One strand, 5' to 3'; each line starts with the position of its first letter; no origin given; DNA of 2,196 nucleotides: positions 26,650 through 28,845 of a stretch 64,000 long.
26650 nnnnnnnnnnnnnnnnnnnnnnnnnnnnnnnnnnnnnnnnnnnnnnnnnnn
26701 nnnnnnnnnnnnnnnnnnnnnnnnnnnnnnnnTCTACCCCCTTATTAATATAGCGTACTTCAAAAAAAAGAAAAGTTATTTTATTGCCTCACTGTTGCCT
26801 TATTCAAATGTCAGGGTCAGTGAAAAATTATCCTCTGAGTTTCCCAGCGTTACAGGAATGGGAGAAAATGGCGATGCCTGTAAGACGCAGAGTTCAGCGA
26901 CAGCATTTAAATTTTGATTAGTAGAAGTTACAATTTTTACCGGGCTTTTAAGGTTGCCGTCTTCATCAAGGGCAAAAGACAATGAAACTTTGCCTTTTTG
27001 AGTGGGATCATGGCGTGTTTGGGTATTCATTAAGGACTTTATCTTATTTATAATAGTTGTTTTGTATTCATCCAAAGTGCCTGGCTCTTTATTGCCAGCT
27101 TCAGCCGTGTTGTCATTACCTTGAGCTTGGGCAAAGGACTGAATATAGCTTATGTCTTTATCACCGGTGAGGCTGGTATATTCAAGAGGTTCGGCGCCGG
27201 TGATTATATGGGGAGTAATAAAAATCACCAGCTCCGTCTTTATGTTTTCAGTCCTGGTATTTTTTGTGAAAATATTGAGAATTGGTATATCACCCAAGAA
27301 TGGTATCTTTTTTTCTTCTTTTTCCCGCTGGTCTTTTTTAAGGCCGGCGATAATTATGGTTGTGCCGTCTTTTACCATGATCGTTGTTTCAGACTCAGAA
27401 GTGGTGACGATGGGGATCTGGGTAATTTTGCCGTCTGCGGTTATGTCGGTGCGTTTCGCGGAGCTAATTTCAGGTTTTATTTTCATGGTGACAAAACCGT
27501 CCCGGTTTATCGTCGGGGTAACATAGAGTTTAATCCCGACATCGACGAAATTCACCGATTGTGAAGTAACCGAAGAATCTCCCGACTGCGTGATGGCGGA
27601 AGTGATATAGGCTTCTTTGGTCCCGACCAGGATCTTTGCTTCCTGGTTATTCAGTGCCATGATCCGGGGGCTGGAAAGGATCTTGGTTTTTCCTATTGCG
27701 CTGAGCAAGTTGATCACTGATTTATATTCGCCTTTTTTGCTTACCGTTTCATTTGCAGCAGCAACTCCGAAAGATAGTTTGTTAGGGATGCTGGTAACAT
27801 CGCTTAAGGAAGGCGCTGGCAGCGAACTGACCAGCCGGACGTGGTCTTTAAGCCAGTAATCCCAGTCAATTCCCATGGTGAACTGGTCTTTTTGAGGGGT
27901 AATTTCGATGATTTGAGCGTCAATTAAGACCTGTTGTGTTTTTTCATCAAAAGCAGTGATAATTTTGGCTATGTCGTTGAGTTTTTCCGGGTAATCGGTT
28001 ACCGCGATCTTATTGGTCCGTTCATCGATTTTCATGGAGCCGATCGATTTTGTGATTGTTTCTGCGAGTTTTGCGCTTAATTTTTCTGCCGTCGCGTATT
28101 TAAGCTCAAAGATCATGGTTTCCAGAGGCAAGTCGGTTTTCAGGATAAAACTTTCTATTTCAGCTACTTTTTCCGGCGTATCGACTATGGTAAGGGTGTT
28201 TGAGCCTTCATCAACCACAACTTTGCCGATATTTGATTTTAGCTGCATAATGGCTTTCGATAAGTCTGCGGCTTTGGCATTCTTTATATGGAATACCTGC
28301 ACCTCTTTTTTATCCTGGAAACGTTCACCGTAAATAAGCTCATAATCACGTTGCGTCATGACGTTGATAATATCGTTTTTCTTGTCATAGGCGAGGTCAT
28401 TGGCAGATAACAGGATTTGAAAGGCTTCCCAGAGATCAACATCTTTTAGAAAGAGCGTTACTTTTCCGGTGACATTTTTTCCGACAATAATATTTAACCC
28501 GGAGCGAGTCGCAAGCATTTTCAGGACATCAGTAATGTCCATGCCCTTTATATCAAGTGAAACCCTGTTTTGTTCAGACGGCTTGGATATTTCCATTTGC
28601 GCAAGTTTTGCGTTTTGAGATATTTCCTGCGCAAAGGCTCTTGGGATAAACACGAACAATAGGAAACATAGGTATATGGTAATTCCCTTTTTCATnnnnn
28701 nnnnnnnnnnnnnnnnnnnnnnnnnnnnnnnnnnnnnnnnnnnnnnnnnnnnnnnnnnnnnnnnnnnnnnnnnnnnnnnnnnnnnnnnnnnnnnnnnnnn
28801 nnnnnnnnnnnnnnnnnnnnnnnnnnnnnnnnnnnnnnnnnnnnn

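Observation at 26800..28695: Secretin fused to a TonB C-terminal domain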

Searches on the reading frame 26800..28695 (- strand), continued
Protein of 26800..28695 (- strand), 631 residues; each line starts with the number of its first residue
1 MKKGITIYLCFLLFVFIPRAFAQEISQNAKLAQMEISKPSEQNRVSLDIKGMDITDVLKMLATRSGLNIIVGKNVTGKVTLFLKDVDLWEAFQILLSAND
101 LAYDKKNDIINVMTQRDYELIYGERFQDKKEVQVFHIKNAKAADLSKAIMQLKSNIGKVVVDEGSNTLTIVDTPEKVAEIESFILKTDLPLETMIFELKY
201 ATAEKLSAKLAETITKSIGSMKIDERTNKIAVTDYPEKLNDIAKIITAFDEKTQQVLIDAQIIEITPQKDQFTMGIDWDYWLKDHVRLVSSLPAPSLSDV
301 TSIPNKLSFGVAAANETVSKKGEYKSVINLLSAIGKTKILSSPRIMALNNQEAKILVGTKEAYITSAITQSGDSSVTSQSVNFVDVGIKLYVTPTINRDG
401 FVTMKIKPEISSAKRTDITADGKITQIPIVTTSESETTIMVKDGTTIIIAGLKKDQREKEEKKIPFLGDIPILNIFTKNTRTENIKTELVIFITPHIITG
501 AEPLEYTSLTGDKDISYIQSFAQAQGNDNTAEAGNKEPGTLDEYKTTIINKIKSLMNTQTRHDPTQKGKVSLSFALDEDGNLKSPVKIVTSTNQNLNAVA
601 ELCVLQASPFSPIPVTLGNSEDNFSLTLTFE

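Call 36: predict_structure(alignment_id=A2)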
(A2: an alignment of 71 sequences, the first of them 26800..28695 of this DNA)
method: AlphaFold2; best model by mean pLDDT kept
length: 631 residues; sequences in the alignment: 71
mean_pLDDT: 72.4   pTM: 0.48
mean pLDDT of the five models: 72.4, 71.3, 68.0, 67.6, 64.6
residues with pLDDT >= 90: 62; 70-90: 334; 50-70: 162; < 50: 73
segments of 3 or more residues with pLDDT < 50: 19-41, 289-318, 320-325, 529-536
pLDDT, mean of each block of 10 residues (from residue 1): 73 63 36 38 61 81 71 77 59 71 75 78 65 76 82 71 76 81 84 90 87 84 90 91 89 84 73 56 55 38 38 48 50 67 84 83 68 66 79 86 85 70 62 71 75 66 60 61 69 82 62 72 61 52 86 86 81 92 92 90 91 82 90 82
secondary structure, 60 per line:
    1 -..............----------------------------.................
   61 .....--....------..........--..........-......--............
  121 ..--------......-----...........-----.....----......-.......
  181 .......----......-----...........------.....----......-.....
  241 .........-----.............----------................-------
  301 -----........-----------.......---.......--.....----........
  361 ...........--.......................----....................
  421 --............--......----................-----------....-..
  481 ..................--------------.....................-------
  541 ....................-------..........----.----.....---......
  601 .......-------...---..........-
elements in order: H2-15 E44-53 H54-65 E68-71 E78-87 H90-99 E101-106 E109-114 H115-122 E131-136 H142-152 E158-162 E167-172 H174-187 E192-197 H203-213 E220-224 E229-234 H236-249 E255-267 H278-285 E286-293 E306-313 H325-331 E335-341 E344-348 E353-371 E374-396 E401-420 E423-434 E437-442 E447-462 H474-477 E479-498 H513-533 H541-560 E568-577 E587-591 H595-607 E621-630

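Call 56: fold_search(model_id=the predicted structure, library=pdb)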
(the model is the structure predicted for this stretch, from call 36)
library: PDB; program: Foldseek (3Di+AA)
matches with E <= 10: 709; with E <= 0.001: 54
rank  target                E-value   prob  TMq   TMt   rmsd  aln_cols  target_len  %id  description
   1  6hcg_A                4.8e-22  1.00  0.28  0.30  30.3       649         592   17  Klebsiella pneumoniae type II secretion system outer membrane complex. PulD, PulS and PulC HR domain. (released 2019-11-27)
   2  5zdh_A                3.4e-21  1.00  0.29  0.35  24.8       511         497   20  CryoEM structure of ETEC Pilotin-Secretin AspS-GspD complex (released 2018-04-18)
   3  6i1x_A                1.5e-20  1.00  0.30  0.36  21.0       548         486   20  Aeromonas hydrophila ExeD (released 2019-04-10)
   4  6w6m_A                1.9e-20  1.00  0.25  0.35  25.4       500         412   20  Single particle cryoEM structure of V. cholerae Type IV competence pilus secretin PilQ (released 2020-10-14)
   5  5wq8_A                8.9e-20  1.00  0.27  0.33  26.1       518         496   22  CryoEM structure of type II secretion system secretin GspD in Vibrio cholerae (released 2016-12-28)
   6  5wq9_A                2.8e-19  1.00  0.27  0.33  26.2       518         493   22  CryoEM structure of type II secretion system secretin GspD G453A mutant in Vibrio cholerae (released 2016-12-28)
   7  8co1_A1               4.1e-19  1.00  0.25  0.26  27.8       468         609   16  Type II Secretion System (released 2024-04-10)
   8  5wln_A                5.7e-19  1.00  0.28  0.41  22.2       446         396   20  Cryo-EM structure of the T2SS secretin XcpQ from Pseudomonas aeruginosa (released 2017-10-25)
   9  5wq7_A                9.1e-19  1.00  0.28  0.35  22.7       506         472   20  CryoEM structure of type II secretion system secretin GspD in E.coli K12 (released 2016-12-28)
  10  6q14_A                1.2e-18  1.00  0.27  0.34  23.8       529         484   14  Structure of the Salmonella SPI-1 injectisome NC-base (released 2019-10-23)
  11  6i1y_A                1.4e-18  1.00  0.28  0.34  22.9       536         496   21  Vibrio vulnificus EpsD (released 2019-04-10)
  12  6q14_B                1.8e-18  1.00  0.27  0.33  23.4       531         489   15  Structure of the Salmonella SPI-1 injectisome NC-base (released 2019-10-23)
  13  5tcr_A                5.8e-18  1.00  0.28  0.35  23.9       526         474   15  Atomic model of the Salmonella SPI-1 type III secretion injectisome basal body proteins InvG, PrgH, and PrgK (released 2016-12-21)
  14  7ah9_5O               2.5e-17  1.00  0.25  0.30  24.9       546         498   13  Substrate-engaged type 3 secretion system needle complex from Salmonella enterica typhimurium - SpaR state 1 (released 2021-03-17)
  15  7ah9_5N               5.3e-17  1.00  0.25  0.30  26.1       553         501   13  Substrate-engaged type 3 secretion system needle complex from Salmonella enterica typhimurium - SpaR state 1 (released 2021-03-17)
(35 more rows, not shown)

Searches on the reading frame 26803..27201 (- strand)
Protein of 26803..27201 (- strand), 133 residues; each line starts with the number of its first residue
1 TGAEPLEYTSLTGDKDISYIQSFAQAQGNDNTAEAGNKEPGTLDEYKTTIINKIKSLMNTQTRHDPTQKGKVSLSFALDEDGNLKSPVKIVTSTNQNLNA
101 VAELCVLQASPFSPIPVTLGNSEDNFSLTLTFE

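Call 13: search_solved_structures(query=A1, max_evalue=1, show_alignments=2)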
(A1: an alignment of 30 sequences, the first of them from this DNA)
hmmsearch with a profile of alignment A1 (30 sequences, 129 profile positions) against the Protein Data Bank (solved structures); distinct sequences matched with E-value up to 1: 5.
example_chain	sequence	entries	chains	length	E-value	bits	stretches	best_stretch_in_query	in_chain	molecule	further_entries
6sly_A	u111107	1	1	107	7.5e-07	32.7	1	48-114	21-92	Protein TonB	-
5lw8_A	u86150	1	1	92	1.4e-06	31.8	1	59-114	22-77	Protein TonB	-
2m2k_A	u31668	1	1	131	0.096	16.1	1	61-114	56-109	HasB protein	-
6i97_D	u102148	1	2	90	0.55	13.7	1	60-90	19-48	Protein TonB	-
6fip_A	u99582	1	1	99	0.64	13.5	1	60-90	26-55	Protein TonB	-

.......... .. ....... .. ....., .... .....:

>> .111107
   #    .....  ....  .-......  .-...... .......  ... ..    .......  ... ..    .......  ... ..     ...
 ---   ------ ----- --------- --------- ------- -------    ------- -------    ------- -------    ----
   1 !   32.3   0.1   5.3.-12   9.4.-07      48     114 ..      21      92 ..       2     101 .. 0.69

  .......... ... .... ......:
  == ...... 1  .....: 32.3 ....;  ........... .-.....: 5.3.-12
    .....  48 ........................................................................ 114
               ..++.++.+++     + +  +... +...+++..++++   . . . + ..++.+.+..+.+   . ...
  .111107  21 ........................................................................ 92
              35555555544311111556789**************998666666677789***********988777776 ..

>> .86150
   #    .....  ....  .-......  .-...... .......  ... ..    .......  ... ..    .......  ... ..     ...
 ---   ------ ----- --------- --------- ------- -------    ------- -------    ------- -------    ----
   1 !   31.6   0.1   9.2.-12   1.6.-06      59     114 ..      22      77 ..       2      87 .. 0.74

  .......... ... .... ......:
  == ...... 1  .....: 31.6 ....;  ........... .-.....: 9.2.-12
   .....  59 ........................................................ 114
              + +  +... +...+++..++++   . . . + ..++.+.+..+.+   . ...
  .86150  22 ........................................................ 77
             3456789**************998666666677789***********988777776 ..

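Call 15: search_protein_families(library=pfam, alignment_id=A1, max_evalue=0.01)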
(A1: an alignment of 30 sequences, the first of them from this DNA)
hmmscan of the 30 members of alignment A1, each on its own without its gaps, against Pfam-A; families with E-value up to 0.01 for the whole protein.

A. member 1, seq(133 aa): 2 families
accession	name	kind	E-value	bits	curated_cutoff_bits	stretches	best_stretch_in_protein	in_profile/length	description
PF03544.19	TonB_C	-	0.0004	21.2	24.6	1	68-120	14-64/79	Gram-negative bacterial TonB protein C-terminal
PF13103.11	TonB_2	-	0.0019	18.7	22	1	44-129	2-84/85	TonB C terminal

B. families by the number of members that match (of 30 scanned): 5 families
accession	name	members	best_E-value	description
PF13103.11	TonB_2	29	2.1e-10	TonB C terminal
PF03544.19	TonB_C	27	4.5e-09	Gram-negative bacterial TonB protein C-terminal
PF06519.16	TolA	1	0.00014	TolA C-terminal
PF19811.4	DUF6294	1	0.0029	Family of unknown function (DUF6294)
PF06488.17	L_lac_phage_MSP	1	0.009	Phage tail tube protein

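Call 17: predict_structure(alignment_id=A1)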
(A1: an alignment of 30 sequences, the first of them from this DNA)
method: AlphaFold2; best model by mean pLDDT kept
length: 133 residues; sequences in the alignment: 30
mean_pLDDT: 70.9   pTM: 0.54
mean pLDDT of the five models: 70.9, 70.8, 70.7, 69.4, 66.1
residues with pLDDT >= 90: 9; 70-90: 76; 50-70: 9; < 50: 39
segments of 3 or more residues with pLDDT < 50: 1-4, 6-40
pLDDT, mean of each block of 10 residues (from residue 1): 44 43 40 39 79 86 72 89 89 88 88 81 80 80
secondary structure, 60 per line:
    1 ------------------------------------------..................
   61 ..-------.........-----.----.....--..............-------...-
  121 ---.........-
elements in order: H43-62 E70-78 E89-93 H96-109 E124-132
